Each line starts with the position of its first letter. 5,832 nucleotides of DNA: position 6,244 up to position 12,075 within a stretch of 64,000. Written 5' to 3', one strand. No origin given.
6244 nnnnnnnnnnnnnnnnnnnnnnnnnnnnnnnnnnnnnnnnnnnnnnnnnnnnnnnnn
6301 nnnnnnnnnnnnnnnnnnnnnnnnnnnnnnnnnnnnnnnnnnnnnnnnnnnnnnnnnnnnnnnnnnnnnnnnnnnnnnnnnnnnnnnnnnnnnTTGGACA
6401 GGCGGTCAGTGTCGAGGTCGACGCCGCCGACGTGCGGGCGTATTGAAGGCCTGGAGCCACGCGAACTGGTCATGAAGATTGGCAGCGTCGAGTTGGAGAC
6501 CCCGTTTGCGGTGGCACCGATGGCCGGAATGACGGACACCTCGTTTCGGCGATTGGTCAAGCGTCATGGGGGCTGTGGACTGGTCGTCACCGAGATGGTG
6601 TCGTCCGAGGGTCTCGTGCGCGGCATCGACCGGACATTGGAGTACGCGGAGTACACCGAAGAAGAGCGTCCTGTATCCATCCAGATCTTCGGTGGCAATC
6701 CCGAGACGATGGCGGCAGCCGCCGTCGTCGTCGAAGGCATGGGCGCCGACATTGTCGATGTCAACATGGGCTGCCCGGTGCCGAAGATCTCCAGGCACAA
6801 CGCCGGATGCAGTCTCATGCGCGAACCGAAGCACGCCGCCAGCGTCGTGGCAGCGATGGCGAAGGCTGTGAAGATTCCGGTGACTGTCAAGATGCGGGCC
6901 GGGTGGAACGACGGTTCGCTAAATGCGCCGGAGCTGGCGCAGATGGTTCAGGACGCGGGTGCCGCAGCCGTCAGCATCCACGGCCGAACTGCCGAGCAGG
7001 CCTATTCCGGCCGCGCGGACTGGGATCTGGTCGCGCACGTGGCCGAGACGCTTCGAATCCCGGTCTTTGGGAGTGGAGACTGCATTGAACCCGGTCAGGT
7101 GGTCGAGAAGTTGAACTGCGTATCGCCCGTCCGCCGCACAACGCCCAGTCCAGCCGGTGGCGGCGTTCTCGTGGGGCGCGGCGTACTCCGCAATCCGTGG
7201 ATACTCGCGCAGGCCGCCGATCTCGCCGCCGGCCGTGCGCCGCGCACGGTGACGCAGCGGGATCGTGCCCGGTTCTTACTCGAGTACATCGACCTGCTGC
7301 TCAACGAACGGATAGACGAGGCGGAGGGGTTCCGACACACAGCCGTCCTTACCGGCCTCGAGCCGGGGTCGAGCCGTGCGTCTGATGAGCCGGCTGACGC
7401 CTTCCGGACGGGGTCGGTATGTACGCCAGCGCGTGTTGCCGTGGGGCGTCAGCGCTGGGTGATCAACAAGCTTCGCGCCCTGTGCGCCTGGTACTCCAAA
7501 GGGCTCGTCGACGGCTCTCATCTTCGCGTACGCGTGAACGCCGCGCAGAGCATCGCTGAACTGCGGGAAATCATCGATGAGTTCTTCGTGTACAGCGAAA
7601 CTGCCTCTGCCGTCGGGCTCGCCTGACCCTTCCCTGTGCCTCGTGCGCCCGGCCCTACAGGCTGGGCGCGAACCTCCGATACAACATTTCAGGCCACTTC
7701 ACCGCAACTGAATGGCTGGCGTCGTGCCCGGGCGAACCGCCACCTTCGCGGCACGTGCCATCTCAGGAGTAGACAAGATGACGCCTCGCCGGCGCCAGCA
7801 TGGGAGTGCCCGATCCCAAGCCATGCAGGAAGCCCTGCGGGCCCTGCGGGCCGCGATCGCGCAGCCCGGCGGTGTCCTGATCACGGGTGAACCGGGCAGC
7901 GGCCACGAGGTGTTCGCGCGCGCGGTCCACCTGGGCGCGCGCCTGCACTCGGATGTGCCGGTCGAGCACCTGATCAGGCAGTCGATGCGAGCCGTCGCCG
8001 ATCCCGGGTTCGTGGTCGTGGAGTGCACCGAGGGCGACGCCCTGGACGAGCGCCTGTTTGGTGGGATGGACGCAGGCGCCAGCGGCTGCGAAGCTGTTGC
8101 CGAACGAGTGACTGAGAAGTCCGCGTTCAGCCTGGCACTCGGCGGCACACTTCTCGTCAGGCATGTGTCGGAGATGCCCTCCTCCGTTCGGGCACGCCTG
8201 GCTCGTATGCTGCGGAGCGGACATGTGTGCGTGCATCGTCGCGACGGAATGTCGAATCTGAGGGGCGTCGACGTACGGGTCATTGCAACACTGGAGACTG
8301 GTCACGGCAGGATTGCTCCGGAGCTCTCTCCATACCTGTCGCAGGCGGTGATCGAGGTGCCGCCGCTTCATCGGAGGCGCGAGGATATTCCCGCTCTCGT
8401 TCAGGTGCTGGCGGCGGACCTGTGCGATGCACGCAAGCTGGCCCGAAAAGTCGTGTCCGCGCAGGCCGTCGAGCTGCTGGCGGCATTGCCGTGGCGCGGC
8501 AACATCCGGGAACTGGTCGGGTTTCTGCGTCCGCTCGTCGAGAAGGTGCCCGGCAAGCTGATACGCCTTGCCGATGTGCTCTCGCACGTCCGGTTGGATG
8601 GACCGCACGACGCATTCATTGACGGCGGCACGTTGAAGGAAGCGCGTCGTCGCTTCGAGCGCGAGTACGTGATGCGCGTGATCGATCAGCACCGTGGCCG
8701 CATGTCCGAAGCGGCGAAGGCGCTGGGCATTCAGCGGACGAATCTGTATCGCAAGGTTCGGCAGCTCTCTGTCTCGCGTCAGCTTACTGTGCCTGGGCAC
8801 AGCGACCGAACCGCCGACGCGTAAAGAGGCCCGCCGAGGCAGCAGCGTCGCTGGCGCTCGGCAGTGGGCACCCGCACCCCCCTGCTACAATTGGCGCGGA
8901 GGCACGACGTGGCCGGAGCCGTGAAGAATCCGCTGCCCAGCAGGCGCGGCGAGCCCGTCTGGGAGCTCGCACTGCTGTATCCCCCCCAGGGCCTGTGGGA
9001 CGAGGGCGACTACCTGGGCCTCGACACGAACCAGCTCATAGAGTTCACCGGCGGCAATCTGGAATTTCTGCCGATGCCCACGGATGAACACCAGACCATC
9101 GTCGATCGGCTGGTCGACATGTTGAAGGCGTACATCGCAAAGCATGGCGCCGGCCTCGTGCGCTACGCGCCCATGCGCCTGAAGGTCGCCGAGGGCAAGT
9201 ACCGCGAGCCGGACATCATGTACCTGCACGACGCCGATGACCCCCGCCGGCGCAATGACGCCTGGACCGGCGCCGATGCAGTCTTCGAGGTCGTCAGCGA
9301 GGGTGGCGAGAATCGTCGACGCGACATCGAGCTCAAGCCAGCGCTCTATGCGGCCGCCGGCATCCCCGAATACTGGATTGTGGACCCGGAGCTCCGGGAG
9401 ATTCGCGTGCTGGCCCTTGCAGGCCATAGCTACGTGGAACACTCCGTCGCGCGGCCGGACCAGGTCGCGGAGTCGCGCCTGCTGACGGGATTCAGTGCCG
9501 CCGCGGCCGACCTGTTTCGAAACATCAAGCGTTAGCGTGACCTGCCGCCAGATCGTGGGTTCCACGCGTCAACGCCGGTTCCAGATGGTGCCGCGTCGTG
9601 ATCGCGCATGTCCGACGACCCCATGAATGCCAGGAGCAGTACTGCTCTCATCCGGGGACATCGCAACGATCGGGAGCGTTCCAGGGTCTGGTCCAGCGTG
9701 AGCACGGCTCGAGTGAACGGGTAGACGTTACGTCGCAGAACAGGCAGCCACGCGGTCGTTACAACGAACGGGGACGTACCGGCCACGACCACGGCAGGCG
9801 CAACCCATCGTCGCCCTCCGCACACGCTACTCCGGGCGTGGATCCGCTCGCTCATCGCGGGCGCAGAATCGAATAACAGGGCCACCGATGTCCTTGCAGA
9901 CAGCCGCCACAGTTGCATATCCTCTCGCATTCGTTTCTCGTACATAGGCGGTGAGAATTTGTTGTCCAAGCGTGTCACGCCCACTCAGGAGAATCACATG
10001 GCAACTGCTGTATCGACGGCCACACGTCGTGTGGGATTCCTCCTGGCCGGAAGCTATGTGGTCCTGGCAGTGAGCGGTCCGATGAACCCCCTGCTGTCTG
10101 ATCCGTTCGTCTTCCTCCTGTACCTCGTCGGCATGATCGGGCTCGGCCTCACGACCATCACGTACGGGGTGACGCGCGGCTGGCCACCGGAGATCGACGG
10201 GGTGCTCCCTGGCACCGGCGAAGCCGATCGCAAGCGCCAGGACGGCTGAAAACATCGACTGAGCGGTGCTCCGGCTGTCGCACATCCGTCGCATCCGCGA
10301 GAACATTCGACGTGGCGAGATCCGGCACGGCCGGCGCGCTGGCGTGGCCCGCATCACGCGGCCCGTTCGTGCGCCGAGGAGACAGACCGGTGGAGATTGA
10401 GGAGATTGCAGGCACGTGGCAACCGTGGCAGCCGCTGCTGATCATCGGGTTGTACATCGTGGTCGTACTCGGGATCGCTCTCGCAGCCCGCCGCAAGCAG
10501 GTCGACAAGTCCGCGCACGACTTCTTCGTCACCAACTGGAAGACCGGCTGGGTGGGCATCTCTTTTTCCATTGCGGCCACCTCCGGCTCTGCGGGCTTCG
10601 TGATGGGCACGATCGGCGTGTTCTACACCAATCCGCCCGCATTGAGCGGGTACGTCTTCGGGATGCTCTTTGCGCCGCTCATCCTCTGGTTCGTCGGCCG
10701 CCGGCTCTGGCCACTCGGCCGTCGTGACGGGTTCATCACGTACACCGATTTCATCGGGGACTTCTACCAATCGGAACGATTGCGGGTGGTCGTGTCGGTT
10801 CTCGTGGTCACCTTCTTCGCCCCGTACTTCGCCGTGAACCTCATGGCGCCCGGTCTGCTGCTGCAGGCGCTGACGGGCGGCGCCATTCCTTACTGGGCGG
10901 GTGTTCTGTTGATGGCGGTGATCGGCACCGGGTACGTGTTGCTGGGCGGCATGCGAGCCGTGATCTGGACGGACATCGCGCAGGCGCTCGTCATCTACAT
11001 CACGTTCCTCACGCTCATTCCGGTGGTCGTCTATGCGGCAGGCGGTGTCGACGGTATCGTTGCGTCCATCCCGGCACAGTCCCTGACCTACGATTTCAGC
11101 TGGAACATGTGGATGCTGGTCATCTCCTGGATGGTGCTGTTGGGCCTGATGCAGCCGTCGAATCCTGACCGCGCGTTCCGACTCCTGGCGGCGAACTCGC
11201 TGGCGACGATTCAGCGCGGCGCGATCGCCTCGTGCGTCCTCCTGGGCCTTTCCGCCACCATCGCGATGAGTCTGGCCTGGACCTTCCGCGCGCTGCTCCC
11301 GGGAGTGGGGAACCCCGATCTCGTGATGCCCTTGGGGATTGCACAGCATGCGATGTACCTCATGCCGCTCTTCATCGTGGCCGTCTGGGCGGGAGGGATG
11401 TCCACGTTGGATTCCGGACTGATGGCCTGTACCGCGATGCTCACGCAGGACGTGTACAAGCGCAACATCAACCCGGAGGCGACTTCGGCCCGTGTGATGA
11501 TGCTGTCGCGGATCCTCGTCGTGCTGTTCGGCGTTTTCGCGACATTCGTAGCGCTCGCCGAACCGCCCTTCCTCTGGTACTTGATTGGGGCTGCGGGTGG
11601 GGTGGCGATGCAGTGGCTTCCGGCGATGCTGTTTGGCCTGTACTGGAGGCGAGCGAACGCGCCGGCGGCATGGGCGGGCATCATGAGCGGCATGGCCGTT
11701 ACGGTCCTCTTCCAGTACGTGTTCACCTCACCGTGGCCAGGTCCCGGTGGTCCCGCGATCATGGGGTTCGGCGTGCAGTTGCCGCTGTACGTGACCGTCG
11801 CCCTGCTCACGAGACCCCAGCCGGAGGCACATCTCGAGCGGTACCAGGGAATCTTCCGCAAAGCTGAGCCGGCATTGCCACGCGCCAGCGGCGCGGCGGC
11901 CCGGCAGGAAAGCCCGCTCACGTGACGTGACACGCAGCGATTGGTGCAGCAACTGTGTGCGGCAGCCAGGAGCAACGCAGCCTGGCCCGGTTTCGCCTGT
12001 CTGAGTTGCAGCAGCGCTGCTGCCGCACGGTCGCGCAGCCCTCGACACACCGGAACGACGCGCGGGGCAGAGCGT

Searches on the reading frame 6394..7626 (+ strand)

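Call 55: search_protein_families(library=pfam, proteins=[window:6394-7626:+], max_evalue=0.0001)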
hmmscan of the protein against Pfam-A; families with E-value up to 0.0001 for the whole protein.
window:6394-7626:+ (410 aa): 1 family
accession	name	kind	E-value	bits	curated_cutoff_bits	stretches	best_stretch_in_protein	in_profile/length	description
PF01207.24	Dus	-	5e-71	239.8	20.4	1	40-315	2-267/311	Dihydrouridine synthase (Dus)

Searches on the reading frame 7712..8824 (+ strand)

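Call 55: search_protein_families(library=pfam, proteins=[window:7712-8824:+], max_evalue=0.0001)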
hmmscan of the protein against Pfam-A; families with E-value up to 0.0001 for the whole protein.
window:7712-8824:+ (370 aa): 4 families
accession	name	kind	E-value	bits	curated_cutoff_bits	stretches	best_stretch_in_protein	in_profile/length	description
PF00158.32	Sigma54_activat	-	3.6e-14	53.2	20.2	1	34-194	4-141/168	Sigma-54 interaction domain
PF25601.1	AAA_lid_14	-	2.5e-12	46.9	27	1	221-295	2-76/87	AAA+ ATPase lid domain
PF02954.25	HTH_8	-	3.6e-11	43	22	1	312-351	2-41/42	Bacterial regulatory protein, Fis family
PF14532.12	Sigma54_activ_2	-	4.4e-08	33.9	25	0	33-74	2-43/138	Sigma-54 interaction domain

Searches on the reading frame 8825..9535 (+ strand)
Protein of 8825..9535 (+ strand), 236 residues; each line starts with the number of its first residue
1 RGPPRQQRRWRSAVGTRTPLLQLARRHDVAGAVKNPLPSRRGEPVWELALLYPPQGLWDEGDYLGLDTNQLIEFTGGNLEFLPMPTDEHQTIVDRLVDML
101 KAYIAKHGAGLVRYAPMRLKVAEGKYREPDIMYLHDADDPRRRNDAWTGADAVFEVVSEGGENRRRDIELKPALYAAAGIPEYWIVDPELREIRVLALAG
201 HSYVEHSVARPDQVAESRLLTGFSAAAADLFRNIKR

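Call 18: search_protein_families(library=pfam, proteins=[window:8825-9535:+], max_evalue=0.001)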
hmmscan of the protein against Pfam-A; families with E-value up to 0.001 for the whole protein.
window:8825-9535:+ (236 aa): 1 family
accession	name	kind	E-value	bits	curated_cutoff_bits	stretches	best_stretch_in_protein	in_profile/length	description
PF05685.18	Uma2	-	1.8e-27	96.4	27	1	68-227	11-171/172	Putative restriction endonuclease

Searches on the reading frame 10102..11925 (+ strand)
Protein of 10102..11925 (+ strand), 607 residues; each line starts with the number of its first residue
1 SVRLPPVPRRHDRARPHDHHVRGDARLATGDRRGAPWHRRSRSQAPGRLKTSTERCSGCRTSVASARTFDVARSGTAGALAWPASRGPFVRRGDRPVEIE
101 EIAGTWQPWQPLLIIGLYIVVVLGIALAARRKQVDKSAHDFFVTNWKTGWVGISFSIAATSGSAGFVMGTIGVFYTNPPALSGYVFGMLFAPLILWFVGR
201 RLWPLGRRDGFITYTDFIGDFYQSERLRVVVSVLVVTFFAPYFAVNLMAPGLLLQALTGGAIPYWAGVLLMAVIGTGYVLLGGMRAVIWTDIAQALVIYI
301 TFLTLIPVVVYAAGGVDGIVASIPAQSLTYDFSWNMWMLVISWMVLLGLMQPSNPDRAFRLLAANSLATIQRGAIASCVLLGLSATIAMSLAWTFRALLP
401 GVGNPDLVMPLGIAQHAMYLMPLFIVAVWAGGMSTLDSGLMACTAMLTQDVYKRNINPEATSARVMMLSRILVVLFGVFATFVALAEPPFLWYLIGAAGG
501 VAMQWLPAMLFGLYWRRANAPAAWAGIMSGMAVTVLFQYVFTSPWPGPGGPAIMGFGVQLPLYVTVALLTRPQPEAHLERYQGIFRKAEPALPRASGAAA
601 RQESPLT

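Call 18: search_protein_families(library=pfam, proteins=[window:10102-11925:+], max_evalue=0.001)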
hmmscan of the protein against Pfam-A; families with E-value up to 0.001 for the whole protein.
window:10102-11925:+ (607 aa): 1 family
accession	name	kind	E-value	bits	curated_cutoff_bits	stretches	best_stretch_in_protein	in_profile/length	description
PF00474.23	SSF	-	1.8e-35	123.1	22.8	1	141-530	1-406/406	Sodium:solute symporter family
